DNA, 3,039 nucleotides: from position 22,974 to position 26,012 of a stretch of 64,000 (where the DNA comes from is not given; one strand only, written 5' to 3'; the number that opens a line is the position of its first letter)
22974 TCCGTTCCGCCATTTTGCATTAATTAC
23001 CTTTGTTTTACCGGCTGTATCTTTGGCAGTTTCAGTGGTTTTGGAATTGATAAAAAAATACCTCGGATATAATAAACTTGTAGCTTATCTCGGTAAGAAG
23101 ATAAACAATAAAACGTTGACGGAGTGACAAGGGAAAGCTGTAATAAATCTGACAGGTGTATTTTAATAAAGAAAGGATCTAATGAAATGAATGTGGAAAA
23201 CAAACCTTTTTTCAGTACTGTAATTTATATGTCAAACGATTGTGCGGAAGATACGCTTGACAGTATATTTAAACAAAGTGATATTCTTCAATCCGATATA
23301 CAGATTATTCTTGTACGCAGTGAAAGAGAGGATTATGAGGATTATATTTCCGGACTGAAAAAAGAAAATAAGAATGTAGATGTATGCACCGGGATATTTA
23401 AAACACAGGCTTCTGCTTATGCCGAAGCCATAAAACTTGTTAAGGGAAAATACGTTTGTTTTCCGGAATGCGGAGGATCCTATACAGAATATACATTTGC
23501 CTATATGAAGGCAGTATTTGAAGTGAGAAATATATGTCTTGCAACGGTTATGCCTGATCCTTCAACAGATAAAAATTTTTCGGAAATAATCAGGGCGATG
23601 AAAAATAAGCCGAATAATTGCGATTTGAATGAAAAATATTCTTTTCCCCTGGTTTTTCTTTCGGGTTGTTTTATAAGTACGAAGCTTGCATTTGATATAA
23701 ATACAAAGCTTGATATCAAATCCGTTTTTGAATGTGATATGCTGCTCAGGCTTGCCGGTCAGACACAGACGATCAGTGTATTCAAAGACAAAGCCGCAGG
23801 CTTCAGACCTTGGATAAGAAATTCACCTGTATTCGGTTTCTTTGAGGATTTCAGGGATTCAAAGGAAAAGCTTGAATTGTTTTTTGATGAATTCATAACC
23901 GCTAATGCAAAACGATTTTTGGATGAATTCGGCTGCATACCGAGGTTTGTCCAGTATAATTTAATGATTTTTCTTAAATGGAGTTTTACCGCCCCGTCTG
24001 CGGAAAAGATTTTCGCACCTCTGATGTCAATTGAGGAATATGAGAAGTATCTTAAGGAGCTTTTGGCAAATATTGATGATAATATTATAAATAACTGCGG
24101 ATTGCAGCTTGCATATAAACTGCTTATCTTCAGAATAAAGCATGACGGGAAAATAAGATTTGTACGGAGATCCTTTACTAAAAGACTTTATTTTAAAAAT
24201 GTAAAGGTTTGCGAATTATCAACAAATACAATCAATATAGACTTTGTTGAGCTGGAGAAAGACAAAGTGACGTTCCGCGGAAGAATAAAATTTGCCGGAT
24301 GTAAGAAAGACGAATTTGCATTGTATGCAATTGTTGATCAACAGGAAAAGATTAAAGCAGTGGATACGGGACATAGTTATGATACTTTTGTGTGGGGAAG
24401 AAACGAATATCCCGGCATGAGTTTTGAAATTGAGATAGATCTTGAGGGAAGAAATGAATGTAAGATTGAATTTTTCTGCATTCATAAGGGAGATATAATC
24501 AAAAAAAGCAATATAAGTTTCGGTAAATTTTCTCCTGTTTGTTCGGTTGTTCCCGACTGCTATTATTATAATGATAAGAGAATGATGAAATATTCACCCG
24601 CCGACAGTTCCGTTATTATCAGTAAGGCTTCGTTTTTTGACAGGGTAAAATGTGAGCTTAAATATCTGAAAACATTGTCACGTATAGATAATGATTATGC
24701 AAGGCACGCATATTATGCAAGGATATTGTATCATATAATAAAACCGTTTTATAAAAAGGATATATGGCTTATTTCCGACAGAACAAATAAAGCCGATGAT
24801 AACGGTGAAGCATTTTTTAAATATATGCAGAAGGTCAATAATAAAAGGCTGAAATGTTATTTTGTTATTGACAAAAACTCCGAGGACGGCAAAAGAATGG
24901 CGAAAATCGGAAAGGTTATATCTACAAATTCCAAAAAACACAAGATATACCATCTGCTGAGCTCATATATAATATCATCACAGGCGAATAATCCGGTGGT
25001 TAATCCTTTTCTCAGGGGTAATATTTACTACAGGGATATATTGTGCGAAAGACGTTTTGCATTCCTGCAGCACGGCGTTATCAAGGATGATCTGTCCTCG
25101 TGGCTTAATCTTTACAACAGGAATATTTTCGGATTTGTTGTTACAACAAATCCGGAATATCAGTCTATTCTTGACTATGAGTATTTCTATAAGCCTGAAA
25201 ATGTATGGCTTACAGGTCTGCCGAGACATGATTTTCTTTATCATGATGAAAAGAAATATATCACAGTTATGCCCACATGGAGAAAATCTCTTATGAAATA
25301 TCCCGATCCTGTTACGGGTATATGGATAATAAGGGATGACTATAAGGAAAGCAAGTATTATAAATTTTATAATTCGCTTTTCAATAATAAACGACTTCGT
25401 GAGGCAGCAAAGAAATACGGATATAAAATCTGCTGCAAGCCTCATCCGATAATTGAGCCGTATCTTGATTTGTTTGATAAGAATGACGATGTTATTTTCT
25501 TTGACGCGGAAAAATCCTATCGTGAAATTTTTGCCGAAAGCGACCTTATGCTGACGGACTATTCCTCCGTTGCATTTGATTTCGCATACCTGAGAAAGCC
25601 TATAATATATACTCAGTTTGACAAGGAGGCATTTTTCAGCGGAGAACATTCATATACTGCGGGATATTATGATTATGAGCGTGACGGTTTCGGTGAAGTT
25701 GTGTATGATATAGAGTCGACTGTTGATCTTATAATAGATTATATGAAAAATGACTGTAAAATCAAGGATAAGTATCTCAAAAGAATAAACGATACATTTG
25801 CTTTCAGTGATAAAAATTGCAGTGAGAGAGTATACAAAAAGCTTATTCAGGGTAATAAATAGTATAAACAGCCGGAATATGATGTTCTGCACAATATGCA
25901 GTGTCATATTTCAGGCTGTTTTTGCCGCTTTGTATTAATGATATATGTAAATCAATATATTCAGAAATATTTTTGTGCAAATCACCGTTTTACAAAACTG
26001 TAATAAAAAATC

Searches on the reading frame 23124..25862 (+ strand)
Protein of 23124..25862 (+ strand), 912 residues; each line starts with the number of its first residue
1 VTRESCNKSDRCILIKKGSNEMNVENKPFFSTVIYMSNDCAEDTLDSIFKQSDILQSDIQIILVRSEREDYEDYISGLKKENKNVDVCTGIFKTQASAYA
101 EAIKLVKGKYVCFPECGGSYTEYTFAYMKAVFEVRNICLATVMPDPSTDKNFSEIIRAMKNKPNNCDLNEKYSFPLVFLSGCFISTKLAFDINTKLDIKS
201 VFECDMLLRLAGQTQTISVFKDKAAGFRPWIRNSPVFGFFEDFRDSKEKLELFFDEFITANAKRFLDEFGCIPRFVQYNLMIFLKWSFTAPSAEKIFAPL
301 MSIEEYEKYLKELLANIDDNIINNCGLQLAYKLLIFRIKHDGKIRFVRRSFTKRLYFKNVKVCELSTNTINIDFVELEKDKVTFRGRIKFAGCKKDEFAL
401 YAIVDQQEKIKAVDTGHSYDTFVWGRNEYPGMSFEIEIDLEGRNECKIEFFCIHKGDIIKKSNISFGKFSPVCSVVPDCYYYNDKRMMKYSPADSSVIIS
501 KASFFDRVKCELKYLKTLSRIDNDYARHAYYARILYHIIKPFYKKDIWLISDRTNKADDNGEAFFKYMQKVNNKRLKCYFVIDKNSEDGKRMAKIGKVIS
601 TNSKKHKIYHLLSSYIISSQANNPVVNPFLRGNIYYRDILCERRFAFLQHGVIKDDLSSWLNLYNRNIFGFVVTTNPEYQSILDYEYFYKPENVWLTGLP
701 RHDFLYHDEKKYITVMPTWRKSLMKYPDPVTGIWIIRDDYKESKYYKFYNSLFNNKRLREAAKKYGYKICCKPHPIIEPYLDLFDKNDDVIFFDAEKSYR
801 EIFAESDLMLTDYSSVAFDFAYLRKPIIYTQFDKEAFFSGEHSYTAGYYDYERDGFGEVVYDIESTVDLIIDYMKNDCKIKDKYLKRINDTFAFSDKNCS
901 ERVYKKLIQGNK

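Call 76: search_protein_families(library=pfam, proteins=[window:23124-25862:+], max_evalue=0.00001)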
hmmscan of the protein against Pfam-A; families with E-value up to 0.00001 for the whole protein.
window:23124-25862:+ (912 aa): 1 family
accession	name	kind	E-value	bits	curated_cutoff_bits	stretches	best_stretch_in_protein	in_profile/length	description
PF04464.20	Glyphos_transf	-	2.8e-47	161.9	22.1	1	537-907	6-365/367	CDP-Glycerol:Poly(glycerophosphate) glycerophosphotransferase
